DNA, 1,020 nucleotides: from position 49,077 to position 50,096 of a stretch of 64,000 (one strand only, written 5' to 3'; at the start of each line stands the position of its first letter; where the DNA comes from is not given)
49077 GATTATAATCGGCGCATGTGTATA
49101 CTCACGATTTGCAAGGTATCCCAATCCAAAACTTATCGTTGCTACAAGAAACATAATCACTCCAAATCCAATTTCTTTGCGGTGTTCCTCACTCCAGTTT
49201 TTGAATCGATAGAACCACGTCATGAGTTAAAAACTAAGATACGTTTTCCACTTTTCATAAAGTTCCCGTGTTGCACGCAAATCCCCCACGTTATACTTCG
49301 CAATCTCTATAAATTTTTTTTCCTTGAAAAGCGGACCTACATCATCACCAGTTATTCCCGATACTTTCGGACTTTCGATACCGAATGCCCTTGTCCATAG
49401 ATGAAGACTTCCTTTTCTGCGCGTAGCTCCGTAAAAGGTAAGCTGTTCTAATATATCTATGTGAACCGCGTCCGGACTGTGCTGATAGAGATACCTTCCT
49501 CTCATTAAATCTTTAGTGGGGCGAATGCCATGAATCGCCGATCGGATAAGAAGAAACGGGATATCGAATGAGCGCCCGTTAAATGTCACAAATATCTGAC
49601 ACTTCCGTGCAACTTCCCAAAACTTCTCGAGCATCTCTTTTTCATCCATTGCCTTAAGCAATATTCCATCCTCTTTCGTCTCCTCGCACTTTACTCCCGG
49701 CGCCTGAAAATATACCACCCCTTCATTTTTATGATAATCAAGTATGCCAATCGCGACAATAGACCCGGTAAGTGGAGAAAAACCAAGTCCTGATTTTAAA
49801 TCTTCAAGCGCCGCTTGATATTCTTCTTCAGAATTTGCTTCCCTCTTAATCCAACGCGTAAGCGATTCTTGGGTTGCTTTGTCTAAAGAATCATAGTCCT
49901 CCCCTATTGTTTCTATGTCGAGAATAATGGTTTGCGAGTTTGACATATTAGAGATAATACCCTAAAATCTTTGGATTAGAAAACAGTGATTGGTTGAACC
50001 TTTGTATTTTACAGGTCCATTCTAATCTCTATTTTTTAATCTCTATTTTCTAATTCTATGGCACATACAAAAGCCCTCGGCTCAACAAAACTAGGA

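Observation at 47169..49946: Candidate defence islet: PD-(D/E)xK nuclease, membrane-anchored bPH/AlbA_2 (Schlafen-like) protein and a DnaQ-like exonuclease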

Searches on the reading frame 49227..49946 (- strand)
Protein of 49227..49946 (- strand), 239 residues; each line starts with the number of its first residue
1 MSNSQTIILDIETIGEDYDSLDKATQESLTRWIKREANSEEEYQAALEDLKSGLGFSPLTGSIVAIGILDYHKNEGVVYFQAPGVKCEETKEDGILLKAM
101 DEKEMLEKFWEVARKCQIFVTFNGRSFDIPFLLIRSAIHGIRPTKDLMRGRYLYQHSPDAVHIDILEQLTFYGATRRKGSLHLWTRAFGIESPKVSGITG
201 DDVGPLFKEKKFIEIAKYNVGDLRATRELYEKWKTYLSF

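Call 3: search_protein_families(library=pfam, proteins=[window:49227-49946:-], max_evalue=0.1)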
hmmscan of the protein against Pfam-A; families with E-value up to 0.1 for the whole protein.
window:49227-49946:- (239 aa): 3 families
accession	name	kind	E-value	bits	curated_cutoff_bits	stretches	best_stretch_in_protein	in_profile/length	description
PF10108.15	DNA_pol_B_exo2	-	6e-17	62.5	24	1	98-234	33-174/213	Predicted 3'-5' exonuclease related to the exonuclease domain of PolB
PF13482.12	RNase_H_2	-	7.4e-10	39.5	22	1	55-233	9-164/165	RNase_H superfamily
PF03104.25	DNA_pol_B_exo1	-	9.7e-08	32.1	23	1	95-147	136-190/242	DNA polymerase family B, exonuclease domain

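Call 4: search_protein_families(library=padloc, proteins=[window:49227-49946:-], max_evalue=1)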
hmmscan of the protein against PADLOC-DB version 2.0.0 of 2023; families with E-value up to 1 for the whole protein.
window:49227-49946:- (239 aa): 1 family
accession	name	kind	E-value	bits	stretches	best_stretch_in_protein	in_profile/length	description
PDLC01247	DEDDh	-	4e-05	22.3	1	55-147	9-98/139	"CAS-I,CAS-II,CAS-III,CAS-IV,CAS-V,CAS-VI; associated"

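Call 5: search_protein_families(library=ncbifam, proteins=[window:49227-49946:-], max_evalue=0.1)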
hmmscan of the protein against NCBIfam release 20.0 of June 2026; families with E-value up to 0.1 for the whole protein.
window:49227-49946:- (239 aa): 3 families
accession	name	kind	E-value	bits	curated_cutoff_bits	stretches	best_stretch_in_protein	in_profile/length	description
NF004417.0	PRK05761.1-3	equivalog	9.9e-09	33.7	780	1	62-167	242-348/858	DNA-directed DNA polymerase I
NF004415.0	PRK05761.1-1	equivalog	3.5e-06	25.2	1289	1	76-139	265-329/883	DNA-directed DNA polymerase I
NF004419.0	PRK05761.1-5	equivalog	0.00058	17.9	1285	1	97-165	345-414/932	DNA-directed DNA polymerase I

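Call 57: find_homologous_proteins(query=window:49227-49946:-)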
Query window:49227-49946:- (239 aa): 4616 proteins with E <= 0.001 among 4832 candidates; the best 120 are listed.
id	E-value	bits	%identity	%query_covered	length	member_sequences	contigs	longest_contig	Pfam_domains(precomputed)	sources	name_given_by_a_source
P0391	7.4e-157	538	100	100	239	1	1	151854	PF13482.13,PF10108.16,PF03104.26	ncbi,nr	ncbi:MAG: ribonuclease H-like domain-containing protein [Patescibacteria group bacterium]|nr:ribonuc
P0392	2.0e-136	471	85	100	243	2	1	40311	PF13482.13,PF10108.16,PF03104.26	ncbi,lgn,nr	ncbi:MAG: ribonuclease H-like domain-containing protein [Candidatus Liptonbacteria bacterium]|nr:rib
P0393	4.7e-135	467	84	100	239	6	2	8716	PF13482.13,PF10108.16,PF03104.26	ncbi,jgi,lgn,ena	-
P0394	5.0e-132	457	82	100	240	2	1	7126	PF13482.13,PF10108.16,PF03104.26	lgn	-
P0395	1.1e-130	452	82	100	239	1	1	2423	PF13482.13,PF10108.16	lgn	-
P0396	5.5e-130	450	82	100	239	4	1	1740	PF13482.13,PF10108.16,PF03104.26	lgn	-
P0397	5.8e-129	447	79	100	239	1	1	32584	PF13482.13,PF10108.16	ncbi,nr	ncbi:MAG: ribonuclease H-like domain-containing protein [Candidatus Liptonbacteria bacterium]|nr:rib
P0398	1.7e-127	442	79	100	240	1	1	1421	PF13482.13,PF10108.16,PF03104.26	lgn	-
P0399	4.4e-126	437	78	100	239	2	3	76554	PF13482.13,PF10108.16,PF03104.26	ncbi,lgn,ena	ncbi:MAG: ribonuclease H-like domain-containing protein [Patescibacteria group bacterium]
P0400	9.7e-125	433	77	100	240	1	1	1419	PF13482.13,PF10108.16,PF03104.26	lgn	-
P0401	1.7e-124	432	76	100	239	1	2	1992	PF13482.13,PF10108.16,PF03104.26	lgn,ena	-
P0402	2.1e-124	432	76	100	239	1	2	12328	PF13482.13,PF10108.16,PF03104.26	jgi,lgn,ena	-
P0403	2.2e-124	432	75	100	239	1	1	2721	PF13482.13,PF10108.16,PF03104.26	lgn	-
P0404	3.3e-124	431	74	100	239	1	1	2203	PF13482.13,PF10108.16,PF03104.26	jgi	-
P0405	3.5e-124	431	76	100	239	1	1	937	PF13482.13,PF10108.16,PF03104.26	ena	-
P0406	1.5e-123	429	77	100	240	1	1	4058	PF13482.13,PF10108.16,PF03104.26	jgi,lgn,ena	-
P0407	2.4e-123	428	77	100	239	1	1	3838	PF13482.13,PF10108.16,PF03104.26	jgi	jgi:DNA polymerase elongation subunit (family B)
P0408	3.1e-123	428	75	100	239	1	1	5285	PF13482.13,PF10108.16,PF03104.26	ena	-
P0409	4.1e-123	428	76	99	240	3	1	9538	PF13482.13,PF10108.16,PF03104.26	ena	-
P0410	5.5e-123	427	74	100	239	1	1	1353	PF13482.13,PF10108.16,PF03104.26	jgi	-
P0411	5.6e-123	427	75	100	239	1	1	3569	PF13482.13,PF10108.16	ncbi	-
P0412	1.1e-122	426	76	100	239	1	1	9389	PF13482.13,PF10108.16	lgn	-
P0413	1.1e-122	426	77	100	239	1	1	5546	PF13482.13,PF10108.16,PF03104.26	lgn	-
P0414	1.3e-122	426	75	100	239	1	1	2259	PF13482.13,PF10108.16,PF03104.26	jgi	jgi:DNA polymerase elongation subunit (family B)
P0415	1.5e-122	426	76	100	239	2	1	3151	PF13482.13,PF10108.16,PF03104.26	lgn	-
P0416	1.7e-122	426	74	100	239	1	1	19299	PF13482.13,PF10108.16,PF03104.26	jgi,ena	-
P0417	2.2e-122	425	75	100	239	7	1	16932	PF13482.13,PF10108.16,PF03104.26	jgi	jgi:3'-5' exonuclease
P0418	2.6e-122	425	75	100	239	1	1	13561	PF13482.13,PF10108.16,PF03104.26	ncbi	-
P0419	2.8e-122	425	76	100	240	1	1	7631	PF13482.13,PF10108.16,PF03104.26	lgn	-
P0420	2.9e-122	425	76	99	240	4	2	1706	PF13482.13,PF10108.16,PF03104.26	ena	-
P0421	4.8e-122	424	76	100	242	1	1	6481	PF13482.13,PF10108.16,PF03104.26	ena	-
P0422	5.4e-122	424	75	100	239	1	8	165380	PF13482.13,PF10108.16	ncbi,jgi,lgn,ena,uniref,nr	ncbi:MAG: hypothetical protein A2945_03250 [Candidatus Liptonbacteria bacterium RIFCSPLOWO2_01_FULL_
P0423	5.5e-122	424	75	100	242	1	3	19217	PF13482.13,PF10108.16,PF03104.26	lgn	-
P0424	6.9e-122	424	76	100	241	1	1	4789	PF13482.13,PF10108.16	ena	-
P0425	1.0e-121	423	75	100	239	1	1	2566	PF13482.13,PF10108.16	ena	-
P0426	1.3e-121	423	73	100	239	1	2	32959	PF13482.13,PF10108.16,PF03104.26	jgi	-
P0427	1.5e-121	423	75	100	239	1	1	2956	PF13482.13,PF10108.16,PF03104.26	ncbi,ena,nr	ncbi:MAG TPA: ribonuclease H-like domain-containing protein [Candidatus Paceibacterota bacterium]|nr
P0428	1.9e-121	422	74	100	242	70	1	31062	PF13482.13,PF10108.16,PF03104.26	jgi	jgi:DNA polymerase elongation subunit (family B)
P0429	2.6e-121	422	74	100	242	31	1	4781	PF13482.13,PF10108.16,PF03104.26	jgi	-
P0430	2.7e-121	422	76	100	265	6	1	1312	PF13482.13,PF10108.16,PF03104.26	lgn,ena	-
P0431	2.9e-121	422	73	100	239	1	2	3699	PF13482.13,PF10108.16,PF03104.26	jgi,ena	-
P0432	3.0e-121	422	75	100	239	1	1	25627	PF13482.13,PF10108.16,PF03104.26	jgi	-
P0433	3.4e-121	421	74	100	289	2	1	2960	PF13482.13,PF10108.16,PF03104.26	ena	-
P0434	3.4e-121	421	74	100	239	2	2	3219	PF13482.13,PF10108.16,PF03104.26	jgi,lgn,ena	jgi:DNA polymerase elongation subunit (family B)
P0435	3.6e-121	421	74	100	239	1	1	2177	PF13482.13,PF10108.16,PF03104.26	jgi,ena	-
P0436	3.8e-121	421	73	100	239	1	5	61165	PF13482.13,PF10108.16,PF03104.26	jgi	jgi:DNA polymerase elongation subunit (family B)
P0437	3.9e-121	421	73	100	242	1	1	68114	PF13482.13,PF10108.16,PF03104.26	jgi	jgi:DNA polymerase elongation subunit (family B)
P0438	4.5e-121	421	74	100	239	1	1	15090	PF13482.13,PF10108.16,PF03104.26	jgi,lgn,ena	-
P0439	4.9e-121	421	74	100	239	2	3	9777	PF13482.13,PF10108.16,PF03104.26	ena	-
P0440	5.0e-121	421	73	100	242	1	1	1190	PF13482.13,PF10108.16,PF03104.26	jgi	-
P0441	5.0e-121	421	75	100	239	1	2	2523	PF13482.13,PF10108.16,PF03104.26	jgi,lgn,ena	jgi:DNA polymerase elongation subunit (family B)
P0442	5.8e-121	421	74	100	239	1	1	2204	PF13482.13,PF10108.16,PF03104.26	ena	-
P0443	6.2e-121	421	74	100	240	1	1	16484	PF13482.13,PF10108.16,PF03104.26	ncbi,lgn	-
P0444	6.2e-121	421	74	100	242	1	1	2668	PF13482.13,PF10108.16,PF03104.26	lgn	-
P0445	6.4e-121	420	74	99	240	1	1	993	PF13482.13,PF10108.16,PF03104.26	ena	-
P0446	6.9e-121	420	73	100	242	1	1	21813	PF13482.13,PF10108.16,PF03104.26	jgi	jgi:DNA polymerase elongation subunit (family B)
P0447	7.6e-121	420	74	100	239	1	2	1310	PF13482.13,PF10108.16,PF03104.26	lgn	-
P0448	7.9e-121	420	74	100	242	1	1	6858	PF13482.13,PF10108.16,PF03104.26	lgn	-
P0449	8.6e-121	420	73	100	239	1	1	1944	PF13482.13,PF10108.16,PF03104.26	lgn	-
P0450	9.8e-121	420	73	100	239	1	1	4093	PF13482.13,PF10108.16,PF03104.26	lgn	-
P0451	1.2e-120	420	74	100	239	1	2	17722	PF13482.13,PF10108.16,PF03104.26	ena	-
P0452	1.3e-120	419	73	100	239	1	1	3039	PF13482.13,PF10108.16,PF03104.26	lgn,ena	-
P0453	1.6e-120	419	76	100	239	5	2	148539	PF13482.13,PF10108.16,PF03104.26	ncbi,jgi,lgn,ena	-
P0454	2.0e-120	419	74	100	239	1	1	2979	PF13482.13,PF10108.16,PF03104.26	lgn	-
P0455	2.3e-120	419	73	100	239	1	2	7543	PF13482.13,PF10108.16,PF03104.26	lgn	-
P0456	2.7e-120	418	75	100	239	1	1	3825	PF13482.13,PF10108.16,PF03104.26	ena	-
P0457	2.9e-120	418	74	100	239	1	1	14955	PF13482.13,PF10108.16,PF03104.26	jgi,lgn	-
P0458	2.9e-120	418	74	100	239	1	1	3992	PF13482.13,PF10108.16,PF03104.26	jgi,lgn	-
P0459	3.2e-120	418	74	100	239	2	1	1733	PF13482.13,PF10108.16,PF03104.26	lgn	-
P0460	3.4e-120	418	74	100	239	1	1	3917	PF13482.13,PF10108.16,PF03104.26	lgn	-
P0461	3.4e-120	418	72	100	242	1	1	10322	PF13482.13,PF10108.16,PF03104.26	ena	-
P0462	3.5e-120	418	73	100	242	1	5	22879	PF13482.13,PF10108.16,PF03104.26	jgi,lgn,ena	-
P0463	3.8e-120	418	74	100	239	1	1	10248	PF13482.13,PF10108.16,PF03104.26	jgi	jgi:DNA polymerase elongation subunit (family B)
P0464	3.8e-120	418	73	100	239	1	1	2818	PF13482.13,PF10108.16,PF03104.26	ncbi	-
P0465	3.9e-120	418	75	100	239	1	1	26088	PF13482.13,PF10108.16,PF03104.26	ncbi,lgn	-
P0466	4.8e-120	418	75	99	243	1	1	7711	PF13482.13,PF10108.16,PF03104.26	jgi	jgi:DNA polymerase elongation subunit (family B)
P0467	4.8e-120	418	72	100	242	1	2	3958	PF13482.13,PF10108.16,PF03104.26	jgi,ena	-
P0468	4.9e-120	418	72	100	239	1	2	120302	PF13482.13,PF10108.16,PF03104.26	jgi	jgi:DNA polymerase elongation subunit (family B)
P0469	5.0e-120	418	74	100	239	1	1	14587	PF13482.13,PF10108.16,PF03104.26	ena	-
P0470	5.5e-120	417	73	100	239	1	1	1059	PF13482.13,PF10108.16,PF03104.26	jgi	jgi:3'-5' exonuclease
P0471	5.6e-120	417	73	100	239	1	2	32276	PF13482.13,PF10108.16,PF03104.26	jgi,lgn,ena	-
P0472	6.0e-120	417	73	100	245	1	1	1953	PF13482.13,PF10108.16,PF03104.26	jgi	jgi:3'-5' exonuclease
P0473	6.5e-120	417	72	100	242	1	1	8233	PF13482.13,PF10108.16,PF03104.26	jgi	-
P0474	7.1e-120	417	74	100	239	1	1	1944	PF13482.13,PF10108.16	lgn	-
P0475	7.4e-120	417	74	100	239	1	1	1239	PF13482.13,PF10108.16,PF03104.26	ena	-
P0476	7.5e-120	417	73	100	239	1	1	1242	PF13482.13,PF10108.16,PF03104.26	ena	-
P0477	7.8e-120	417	74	100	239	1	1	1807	PF13482.13,PF10108.16,PF03104.26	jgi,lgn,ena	-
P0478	8.7e-120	417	75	100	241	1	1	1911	PF13482.13,PF10108.16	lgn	-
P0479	9.8e-120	417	72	100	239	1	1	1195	PF13482.13,PF10108.16,PF03104.26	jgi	jgi:DNA polymerase elongation subunit (family B)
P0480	1.0e-119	417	73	100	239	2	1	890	PF13482.13,PF10108.16,PF03104.26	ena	-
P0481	1.2e-119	416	75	100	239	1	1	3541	PF13482.13,PF10108.16,PF03104.26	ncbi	-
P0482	1.2e-119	416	73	99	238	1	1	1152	PF13482.13,PF10108.16,PF03104.26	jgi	jgi:DNA polymerase elongation subunit (family B)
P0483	1.2e-119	416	74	100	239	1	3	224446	PF13482.13,PF10108.16,PF03104.26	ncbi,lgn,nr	ncbi:MAG: ribonuclease H-like domain-containing protein [Patescibacteria group bacterium]|nr:ribonuc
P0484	1.3e-119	416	75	100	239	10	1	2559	PF13482.13,PF10108.16,PF03104.26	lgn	-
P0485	1.4e-119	416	75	100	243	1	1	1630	PF13482.13,PF10108.16,PF03104.26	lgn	-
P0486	1.6e-119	416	72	100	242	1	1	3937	PF13482.13,PF10108.16,PF03104.26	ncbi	-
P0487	1.7e-119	416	72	100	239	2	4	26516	PF13482.13,PF10108.16,PF03104.26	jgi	jgi:DNA polymerase elongation subunit (family B)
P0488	1.9e-119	416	74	100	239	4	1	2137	PF13482.13,PF10108.16,PF03104.26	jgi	jgi:DNA polymerase elongation subunit (family B)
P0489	2.1e-119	416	73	100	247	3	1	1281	PF13482.13,PF10108.16,PF03104.26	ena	-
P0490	2.5e-119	415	73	100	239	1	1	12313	PF13482.13,PF10108.16,PF03104.26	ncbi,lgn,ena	-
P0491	2.9e-119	415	72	100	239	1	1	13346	PF13482.13,PF10108.16,PF03104.26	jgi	jgi:3'-5' exonuclease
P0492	3.1e-119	415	74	100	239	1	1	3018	PF13482.13,PF10108.16,PF03104.26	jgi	jgi:DNA polymerase elongation subunit (family B)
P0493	3.3e-119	415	72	100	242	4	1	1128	PF13482.13,PF10108.16,PF03104.26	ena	-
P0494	3.9e-119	415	73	100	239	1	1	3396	PF13482.13,PF10108.16,PF03104.26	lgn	-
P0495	4.1e-119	415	72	100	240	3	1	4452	PF13482.13,PF10108.16,PF03104.26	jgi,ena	-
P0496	4.6e-119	414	74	100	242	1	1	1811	PF13482.13,PF10108.16,PF03104.26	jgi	jgi:DNA polymerase elongation subunit (family B)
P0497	4.9e-119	414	74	100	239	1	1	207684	PF13482.13,PF10108.16,PF03104.26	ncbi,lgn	-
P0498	5.1e-119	414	72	100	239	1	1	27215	PF13482.13,PF10108.16,PF03104.26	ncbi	-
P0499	5.7e-119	414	75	100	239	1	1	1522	PF13482.13,PF10108.16,PF03104.26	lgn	-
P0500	5.8e-119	414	74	99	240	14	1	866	PF13482.13,PF10108.16,PF03104.26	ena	-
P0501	6.4e-119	414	73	100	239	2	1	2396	PF13482.13,PF10108.16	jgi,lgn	jgi:hypothetical protein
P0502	6.6e-119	414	71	100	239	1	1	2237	PF13482.13,PF10108.16,PF03104.26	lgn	-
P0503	8.8e-119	413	75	99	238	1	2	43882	PF13482.13,PF10108.16,PF03104.26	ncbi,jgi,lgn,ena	-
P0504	9.5e-119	413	73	100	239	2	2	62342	PF13482.13,PF10108.16,PF03104.26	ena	-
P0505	9.5e-119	413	73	100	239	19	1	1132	PF13482.13,PF10108.16,PF03104.26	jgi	jgi:DNA polymerase elongation subunit (family B)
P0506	1.1e-118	413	73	100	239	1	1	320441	PF13482.13,PF10108.16,PF03104.26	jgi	jgi:DNA polymerase elongation subunit (family B)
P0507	1.3e-118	413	73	100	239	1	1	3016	PF13482.13,PF10108.16,PF03104.26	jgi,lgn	jgi:DNA polymerase elongation subunit (family B)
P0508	1.4e-118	413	75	100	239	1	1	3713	PF13482.13,PF10108.16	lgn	-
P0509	1.7e-118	413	72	100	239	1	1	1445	PF13482.13,PF10108.16,PF03104.26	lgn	-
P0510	1.7e-118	413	74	100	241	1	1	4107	PF13482.13,PF10108.16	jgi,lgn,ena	-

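Call 71: search_protein_families(library=phrogs, proteins=[window:49227-49946:-], max_evalue=0.01)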
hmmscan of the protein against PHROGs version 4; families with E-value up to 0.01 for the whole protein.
window:49227-49946:- (239 aa): 4 families
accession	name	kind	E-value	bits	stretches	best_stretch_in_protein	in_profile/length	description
phrog_403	-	DNA, RNA and nucleotide metabolism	2.5e-14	53.9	1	100-237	125-250/321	DNA polymerase exonuclease subunit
phrog_262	-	DNA, RNA and nucleotide metabolism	2.3e-08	33.6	1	5-146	117-229/856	DNA polymerase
phrog_17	-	DNA, RNA and nucleotide metabolism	1.5e-06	27.5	1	4-233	670-824/1445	DNA polymerase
phrog_1252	-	DNA, RNA and nucleotide metabolism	1.9e-06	27.7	1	86-238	71-230/663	DNA polymerase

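Call 72: search_solved_structures(query=window:49227-49946:-, max_evalue=0.1, show_alignments=1)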
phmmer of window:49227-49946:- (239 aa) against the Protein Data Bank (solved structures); distinct sequences matched with E-value up to 0.1: 41.
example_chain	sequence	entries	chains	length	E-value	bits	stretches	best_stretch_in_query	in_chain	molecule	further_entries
2jgu_A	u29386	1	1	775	3.6e-05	26.8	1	100-231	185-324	DNA POLYMERASE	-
7pvp_A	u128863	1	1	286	5.8e-05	26.2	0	44-75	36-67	SAKe6BC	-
3a2f_A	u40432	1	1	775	7e-05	25.9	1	101-232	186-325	DNA polymerase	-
4ahc_A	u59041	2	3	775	7.8e-05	25.7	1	101-232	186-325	DNA POLYMERASE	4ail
5h12_A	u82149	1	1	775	0.00013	25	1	100-230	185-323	Deep Vent DNA Polymerase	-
9ne9_A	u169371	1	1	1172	0.00061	22.8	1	99-170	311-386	DNA polymerase epsilon catalytic subunit A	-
9f6k_A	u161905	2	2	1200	0.00062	22.8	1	99-170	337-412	DNA polymerase epsilon catalytic subunit A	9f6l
9f6d_A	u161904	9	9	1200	0.00063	22.8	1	99-170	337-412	DNA polymerase epsilon catalytic subunit A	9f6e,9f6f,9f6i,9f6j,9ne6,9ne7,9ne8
7pfo_B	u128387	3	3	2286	0.0013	21.8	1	99-170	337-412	DNA polymerase epsilon catalytic subunit A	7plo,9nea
9b8s_A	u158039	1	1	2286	0.0013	21.8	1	99-170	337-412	DNA polymerase epsilon catalytic subunit A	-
9b8t_A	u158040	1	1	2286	0.0014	21.7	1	99-170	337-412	DNA polymerase epsilon catalytic subunit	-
1s5j_A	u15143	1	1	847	0.0033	20.4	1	88-144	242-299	DNA polymerase I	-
5oki_A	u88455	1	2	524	0.0045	20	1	99-142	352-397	DNA polymerase epsilon catalytic subunit A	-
6s1c_A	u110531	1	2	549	0.0048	19.9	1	99-142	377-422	DNA polymerase epsilon catalytic subunit A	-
1qqc_A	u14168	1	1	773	0.015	18.2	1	100-231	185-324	DNA POLYMERASE II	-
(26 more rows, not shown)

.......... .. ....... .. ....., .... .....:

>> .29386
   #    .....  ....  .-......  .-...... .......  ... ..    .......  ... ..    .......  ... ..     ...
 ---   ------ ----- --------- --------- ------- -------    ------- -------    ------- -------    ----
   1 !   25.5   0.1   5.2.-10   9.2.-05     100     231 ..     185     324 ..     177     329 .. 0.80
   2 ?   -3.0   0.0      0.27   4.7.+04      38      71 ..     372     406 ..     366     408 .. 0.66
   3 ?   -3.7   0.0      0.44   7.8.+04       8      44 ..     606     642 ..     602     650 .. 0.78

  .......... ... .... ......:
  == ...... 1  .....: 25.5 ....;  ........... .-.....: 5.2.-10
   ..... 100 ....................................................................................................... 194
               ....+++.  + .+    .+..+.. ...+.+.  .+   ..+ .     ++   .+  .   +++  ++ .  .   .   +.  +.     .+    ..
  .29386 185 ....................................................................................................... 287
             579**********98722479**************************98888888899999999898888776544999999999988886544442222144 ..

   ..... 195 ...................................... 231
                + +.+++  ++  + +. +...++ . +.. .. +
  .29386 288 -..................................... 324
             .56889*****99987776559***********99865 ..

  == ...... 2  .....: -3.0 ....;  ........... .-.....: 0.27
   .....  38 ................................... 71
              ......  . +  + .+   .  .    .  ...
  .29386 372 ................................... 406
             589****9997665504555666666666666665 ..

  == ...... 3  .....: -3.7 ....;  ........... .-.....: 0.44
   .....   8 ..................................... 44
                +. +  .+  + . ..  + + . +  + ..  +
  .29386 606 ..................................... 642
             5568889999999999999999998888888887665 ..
